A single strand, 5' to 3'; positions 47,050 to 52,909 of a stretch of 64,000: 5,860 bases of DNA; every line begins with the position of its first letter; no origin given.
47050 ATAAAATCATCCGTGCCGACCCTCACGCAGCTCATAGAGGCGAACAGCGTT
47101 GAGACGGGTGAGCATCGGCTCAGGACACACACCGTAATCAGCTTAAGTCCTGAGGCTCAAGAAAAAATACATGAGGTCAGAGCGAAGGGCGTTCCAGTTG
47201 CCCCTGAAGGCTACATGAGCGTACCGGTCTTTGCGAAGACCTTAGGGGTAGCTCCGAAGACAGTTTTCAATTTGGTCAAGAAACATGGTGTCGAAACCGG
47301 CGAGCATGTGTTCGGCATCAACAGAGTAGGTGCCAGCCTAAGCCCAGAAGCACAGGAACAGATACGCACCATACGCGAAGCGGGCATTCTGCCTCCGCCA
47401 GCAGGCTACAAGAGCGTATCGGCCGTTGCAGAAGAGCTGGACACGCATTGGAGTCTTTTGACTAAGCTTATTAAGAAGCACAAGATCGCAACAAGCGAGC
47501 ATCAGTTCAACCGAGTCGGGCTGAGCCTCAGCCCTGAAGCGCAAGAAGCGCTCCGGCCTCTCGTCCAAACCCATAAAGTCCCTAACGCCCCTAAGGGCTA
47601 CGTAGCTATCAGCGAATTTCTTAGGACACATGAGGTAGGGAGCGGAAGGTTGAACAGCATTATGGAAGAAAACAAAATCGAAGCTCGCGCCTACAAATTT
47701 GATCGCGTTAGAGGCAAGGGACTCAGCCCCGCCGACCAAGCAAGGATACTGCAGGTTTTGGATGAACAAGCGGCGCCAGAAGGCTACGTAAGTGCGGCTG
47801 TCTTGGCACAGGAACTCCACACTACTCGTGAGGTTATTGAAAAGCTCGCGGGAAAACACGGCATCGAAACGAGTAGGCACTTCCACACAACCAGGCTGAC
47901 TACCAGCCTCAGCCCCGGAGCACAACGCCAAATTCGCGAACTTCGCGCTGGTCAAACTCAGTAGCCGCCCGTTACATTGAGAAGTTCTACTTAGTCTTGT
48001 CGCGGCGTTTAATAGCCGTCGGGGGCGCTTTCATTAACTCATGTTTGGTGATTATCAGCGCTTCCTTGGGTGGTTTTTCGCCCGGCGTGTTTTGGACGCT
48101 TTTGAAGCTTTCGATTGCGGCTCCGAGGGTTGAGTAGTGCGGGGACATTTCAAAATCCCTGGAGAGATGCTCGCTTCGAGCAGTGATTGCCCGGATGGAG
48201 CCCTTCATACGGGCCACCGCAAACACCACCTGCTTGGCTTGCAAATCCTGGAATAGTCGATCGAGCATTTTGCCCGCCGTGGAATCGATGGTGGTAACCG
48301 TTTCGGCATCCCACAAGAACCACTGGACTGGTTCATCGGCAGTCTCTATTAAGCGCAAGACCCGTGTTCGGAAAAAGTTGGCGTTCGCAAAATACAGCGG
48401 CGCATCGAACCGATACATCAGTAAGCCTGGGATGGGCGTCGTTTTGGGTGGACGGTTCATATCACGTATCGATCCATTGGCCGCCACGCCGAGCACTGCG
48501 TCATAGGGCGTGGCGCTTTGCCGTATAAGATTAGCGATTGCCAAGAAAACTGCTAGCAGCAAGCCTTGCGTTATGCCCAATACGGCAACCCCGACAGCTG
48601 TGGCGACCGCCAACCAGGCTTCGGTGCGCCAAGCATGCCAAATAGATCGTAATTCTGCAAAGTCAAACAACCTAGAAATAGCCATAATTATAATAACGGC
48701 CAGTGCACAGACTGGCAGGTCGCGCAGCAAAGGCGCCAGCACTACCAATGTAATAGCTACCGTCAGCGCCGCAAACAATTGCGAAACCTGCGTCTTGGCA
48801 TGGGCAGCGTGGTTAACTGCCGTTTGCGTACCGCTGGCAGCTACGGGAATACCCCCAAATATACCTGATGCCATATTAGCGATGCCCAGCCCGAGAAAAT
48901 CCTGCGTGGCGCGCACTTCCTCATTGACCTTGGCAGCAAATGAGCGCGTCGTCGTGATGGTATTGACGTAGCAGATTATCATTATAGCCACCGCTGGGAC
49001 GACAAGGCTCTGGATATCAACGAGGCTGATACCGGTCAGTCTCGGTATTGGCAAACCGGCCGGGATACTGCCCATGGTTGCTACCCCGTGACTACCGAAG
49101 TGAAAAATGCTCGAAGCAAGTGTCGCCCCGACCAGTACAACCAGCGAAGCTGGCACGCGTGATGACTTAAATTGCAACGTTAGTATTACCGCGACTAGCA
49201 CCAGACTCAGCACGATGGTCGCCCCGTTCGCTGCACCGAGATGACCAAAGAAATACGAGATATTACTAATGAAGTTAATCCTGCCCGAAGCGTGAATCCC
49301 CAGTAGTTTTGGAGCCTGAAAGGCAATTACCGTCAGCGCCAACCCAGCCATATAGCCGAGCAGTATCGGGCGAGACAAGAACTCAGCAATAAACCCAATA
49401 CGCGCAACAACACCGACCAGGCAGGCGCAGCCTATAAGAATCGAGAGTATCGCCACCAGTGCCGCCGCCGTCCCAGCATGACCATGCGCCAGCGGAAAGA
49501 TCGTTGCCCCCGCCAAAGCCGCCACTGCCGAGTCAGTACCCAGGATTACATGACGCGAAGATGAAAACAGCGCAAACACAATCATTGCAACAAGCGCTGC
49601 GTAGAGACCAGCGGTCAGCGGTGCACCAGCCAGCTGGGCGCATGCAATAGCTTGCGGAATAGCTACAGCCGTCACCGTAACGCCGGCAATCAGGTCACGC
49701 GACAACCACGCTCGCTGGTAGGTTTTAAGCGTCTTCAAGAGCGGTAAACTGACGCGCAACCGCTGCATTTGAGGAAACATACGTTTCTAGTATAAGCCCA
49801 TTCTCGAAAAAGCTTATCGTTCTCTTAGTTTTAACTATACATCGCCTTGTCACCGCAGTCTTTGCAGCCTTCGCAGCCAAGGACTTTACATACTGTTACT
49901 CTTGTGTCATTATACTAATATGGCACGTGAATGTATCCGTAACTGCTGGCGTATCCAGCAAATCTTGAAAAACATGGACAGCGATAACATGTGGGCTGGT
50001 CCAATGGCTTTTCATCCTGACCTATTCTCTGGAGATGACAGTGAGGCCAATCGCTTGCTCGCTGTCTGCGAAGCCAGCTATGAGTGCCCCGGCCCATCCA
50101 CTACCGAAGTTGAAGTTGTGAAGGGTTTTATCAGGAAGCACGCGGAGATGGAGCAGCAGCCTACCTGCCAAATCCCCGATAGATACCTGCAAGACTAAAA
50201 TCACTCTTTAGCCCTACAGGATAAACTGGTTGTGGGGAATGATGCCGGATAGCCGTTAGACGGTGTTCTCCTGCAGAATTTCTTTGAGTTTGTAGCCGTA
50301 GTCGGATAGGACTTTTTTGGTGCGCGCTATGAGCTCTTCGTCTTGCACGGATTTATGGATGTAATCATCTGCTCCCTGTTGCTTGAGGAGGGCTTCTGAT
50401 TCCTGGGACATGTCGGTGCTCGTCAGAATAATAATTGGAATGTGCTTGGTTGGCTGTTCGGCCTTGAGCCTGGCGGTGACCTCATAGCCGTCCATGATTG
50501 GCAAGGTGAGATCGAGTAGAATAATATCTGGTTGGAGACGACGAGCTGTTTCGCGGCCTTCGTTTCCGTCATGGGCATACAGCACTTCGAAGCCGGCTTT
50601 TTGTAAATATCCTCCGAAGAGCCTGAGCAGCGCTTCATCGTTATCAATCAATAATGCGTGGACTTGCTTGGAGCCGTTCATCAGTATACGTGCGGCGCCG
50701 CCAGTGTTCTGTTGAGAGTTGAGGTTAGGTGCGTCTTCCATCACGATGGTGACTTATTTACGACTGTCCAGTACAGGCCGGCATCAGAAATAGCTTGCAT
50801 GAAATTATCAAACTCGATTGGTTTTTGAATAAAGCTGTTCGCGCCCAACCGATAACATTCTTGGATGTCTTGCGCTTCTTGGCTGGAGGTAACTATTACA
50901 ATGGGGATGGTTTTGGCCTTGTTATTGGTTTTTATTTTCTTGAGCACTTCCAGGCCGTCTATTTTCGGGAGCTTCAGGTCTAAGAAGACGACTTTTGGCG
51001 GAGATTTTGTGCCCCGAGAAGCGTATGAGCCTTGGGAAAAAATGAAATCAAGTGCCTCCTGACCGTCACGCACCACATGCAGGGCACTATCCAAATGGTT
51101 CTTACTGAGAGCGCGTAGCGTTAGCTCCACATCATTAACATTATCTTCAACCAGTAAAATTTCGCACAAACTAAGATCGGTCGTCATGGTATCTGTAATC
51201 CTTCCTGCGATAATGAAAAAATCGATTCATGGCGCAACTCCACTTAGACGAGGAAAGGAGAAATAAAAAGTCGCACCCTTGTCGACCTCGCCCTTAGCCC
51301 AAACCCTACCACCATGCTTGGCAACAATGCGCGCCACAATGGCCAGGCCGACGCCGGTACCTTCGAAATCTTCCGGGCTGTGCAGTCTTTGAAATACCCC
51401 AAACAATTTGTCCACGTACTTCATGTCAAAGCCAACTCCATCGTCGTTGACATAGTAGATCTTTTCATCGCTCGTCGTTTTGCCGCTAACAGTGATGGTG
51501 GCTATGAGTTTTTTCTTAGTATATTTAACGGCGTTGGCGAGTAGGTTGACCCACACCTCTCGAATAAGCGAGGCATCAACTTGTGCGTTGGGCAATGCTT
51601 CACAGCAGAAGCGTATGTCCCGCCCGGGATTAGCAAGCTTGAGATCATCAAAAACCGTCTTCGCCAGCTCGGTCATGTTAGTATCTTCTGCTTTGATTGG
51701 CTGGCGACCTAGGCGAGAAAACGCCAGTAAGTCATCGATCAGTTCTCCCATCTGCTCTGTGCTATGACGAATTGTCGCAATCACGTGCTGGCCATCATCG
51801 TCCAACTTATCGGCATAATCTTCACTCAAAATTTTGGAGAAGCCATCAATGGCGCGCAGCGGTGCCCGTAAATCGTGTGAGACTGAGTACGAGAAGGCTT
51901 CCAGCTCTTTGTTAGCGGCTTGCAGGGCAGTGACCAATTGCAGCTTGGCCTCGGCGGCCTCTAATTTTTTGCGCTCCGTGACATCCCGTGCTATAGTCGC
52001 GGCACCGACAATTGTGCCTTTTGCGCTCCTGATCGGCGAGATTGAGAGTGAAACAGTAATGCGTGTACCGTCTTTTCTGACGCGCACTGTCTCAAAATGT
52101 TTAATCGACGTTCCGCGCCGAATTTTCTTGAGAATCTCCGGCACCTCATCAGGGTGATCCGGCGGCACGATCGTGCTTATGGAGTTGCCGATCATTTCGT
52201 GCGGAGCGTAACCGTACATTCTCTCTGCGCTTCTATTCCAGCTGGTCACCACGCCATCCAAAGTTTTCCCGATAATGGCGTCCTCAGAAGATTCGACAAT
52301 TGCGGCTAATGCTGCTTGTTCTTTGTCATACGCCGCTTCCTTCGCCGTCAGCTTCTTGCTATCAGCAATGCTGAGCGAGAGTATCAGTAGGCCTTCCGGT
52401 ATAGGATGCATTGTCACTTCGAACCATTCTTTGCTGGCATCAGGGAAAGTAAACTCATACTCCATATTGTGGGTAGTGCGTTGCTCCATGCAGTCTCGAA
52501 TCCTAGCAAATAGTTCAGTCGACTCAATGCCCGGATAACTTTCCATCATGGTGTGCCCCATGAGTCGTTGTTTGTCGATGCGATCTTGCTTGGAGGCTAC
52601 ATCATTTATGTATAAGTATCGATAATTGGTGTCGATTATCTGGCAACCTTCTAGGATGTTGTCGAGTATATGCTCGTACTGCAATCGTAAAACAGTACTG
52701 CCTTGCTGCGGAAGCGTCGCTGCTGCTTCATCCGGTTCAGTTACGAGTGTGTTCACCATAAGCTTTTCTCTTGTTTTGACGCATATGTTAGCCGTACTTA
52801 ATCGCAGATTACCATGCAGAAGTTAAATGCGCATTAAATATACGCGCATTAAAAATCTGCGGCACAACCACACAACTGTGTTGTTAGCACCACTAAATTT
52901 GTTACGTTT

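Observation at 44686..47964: SF2 helicase carrying ten tandem 63-65-aa HTH-like modules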

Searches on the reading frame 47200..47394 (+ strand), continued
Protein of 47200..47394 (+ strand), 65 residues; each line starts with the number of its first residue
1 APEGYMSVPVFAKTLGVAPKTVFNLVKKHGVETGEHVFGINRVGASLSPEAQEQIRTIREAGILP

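Call 67: fold_search(model_id=the predicted structure, library=viral)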
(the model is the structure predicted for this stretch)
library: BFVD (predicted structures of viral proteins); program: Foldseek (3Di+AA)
matches with E <= 10: 1166; with E <= 0.001: 0
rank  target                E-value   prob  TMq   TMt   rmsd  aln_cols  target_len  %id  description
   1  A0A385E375            1.6e-03  1.00  0.73  0.28   2.8        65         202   18  Helix-turn-helix domain-containing protein [Gordonia phage Schmidt]
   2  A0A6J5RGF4            2.2e-03  1.00  0.74  0.48   3.1        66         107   24  MerR-type HTH domain containing protein [uncultured Caudovirales phage]
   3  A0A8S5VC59            7.1e-03  1.00  0.62  0.65   2.9        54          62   22  Helix-turn-helix domain protein [Siphoviridae sp. ctyg07]
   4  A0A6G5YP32            9.9e-03  0.99  0.51  0.44   5.2        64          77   19  (no name in the UniProt tables at hand)
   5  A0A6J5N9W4            9.9e-03  0.99  0.53  0.51   5.0        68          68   19  Helix-turn-helix domain-containing protein [uncultured Caudovirales phage]
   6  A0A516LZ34            1.1e-02  1.00  0.62  0.59   3.7        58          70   16  (no name in the UniProt tables at hand)
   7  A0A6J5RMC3            1.1e-02  1.00  0.60  0.57   3.3        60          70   15  Helix-turn-helix domain containing protein [uncultured Caudovirales phage]
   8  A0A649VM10            1.1e-02  0.99  0.52  0.47   4.3        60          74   23  Helix-turn-helix DNA binding protein [Microbacterium phage Megan]
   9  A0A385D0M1            1.2e-02  1.00  0.64  0.49   4.1        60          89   18  Helix-turn-helix DNA binding domain protein [Gordonia phage Catfish]
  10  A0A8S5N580            1.2e-02  0.99  0.52  0.21   3.4        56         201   23  Regulatory protein [Myoviridae sp. ctsip2]
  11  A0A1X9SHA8            1.3e-02  1.00  0.66  0.42   3.3        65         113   20  Helix-turn-helix DNA binding domain protein [Mycobacterium phage Shandong1]
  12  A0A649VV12            1.3e-02  0.99  0.52  0.29   5.6        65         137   23  Helix-turn-helix DNA binding protein [Gordonia phage EMoore]
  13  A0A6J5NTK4            1.4e-02  1.00  0.72  0.30   3.5        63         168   14  Uncharacterized protein [uncultured Caudovirales phage]
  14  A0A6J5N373            1.5e-02  1.00  0.61  0.55   3.0        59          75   19  Helix-turn-helix domain containing protein [uncultured Caudovirales phage]
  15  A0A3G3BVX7            1.5e-02  1.00  0.64  0.56   4.4        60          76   13  Helix-turn-helix domain protein [Bacillus phage vB_BboS-125]
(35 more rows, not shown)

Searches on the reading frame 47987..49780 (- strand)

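Call 20: search_protein_families(library=pfam, proteins=[window:47987-49780:-], max_evalue=0.001)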
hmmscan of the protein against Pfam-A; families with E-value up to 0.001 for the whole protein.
window:47987-49780:- (597 aa): 2 families
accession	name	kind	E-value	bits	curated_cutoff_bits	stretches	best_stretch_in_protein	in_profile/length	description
PF00916.26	Sulfate_transp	-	4e-77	260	23.2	1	26-394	1-380/380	Sulfate permease family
PF01740.26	STAS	-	1.4e-12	47.8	22.6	1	447-543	4-97/106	STAS domain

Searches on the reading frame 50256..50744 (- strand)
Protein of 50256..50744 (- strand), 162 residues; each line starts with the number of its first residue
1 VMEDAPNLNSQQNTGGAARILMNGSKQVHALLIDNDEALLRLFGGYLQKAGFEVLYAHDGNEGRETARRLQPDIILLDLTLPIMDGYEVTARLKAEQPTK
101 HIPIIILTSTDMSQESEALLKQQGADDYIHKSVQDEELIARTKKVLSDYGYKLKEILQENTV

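Call 20: search_protein_families(library=pfam, proteins=[window:50256-50744:-], max_evalue=0.001)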
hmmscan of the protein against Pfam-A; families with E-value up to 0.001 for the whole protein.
window:50256-50744:- (162 aa): 1 family
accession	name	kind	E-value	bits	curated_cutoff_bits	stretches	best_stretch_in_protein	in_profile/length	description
PF00072.30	Response_reg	-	4.1e-24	85.3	30.2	1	31-142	2-110/111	Response regulator receiver domain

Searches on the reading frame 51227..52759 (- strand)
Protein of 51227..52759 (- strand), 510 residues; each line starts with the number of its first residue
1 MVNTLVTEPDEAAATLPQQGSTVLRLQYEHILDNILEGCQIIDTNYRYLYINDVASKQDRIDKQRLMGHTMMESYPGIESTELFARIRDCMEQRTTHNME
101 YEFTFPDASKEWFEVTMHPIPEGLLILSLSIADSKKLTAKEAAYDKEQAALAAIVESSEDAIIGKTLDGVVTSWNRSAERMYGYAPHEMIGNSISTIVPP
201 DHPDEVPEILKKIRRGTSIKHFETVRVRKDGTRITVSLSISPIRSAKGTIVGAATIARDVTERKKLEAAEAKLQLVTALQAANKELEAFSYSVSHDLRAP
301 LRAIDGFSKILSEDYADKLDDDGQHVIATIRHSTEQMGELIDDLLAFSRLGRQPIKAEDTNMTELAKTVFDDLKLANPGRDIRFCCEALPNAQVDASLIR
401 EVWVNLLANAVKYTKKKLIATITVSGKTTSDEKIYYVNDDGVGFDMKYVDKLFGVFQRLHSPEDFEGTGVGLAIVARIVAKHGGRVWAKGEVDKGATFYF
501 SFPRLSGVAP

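Call 20: search_protein_families(library=pfam, proteins=[window:51227-52759:-], max_evalue=0.001)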
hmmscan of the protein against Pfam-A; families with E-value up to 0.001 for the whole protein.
window:51227-52759:- (510 aa): 8 families
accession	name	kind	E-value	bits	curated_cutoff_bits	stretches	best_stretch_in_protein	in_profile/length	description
PF08448.16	PAS_4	-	3.9e-30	104.7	23.1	2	155-264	1-109/110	PAS fold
PF00989.32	PAS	-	5e-30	104.3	22.6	2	151-260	3-113/113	PAS fold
PF13426.13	PAS_9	-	1.1e-23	83.9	27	1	160-262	2-103/103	PAS domain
PF02518.31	HATPase_c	-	7.9e-21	75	26.4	1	395-504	2-109/111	Histidine kinase-, DNA gyrase B-, and HSP90-like ATPase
PF00512.31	HisKA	-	3.6e-15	56.2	26.9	1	287-351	3-64/66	His Kinase A (phospho-acceptor) domain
PF08447.18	PAS_3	-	2.3e-10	41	25.6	1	172-253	2-85/89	PAS fold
PF13188.13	PAS_8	-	2.5e-07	30.8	21.8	1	151-209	3-57/65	PAS domain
PF13596.12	PAS_10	-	9e-07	29.9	22.1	1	174-261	24-106/106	PAS domain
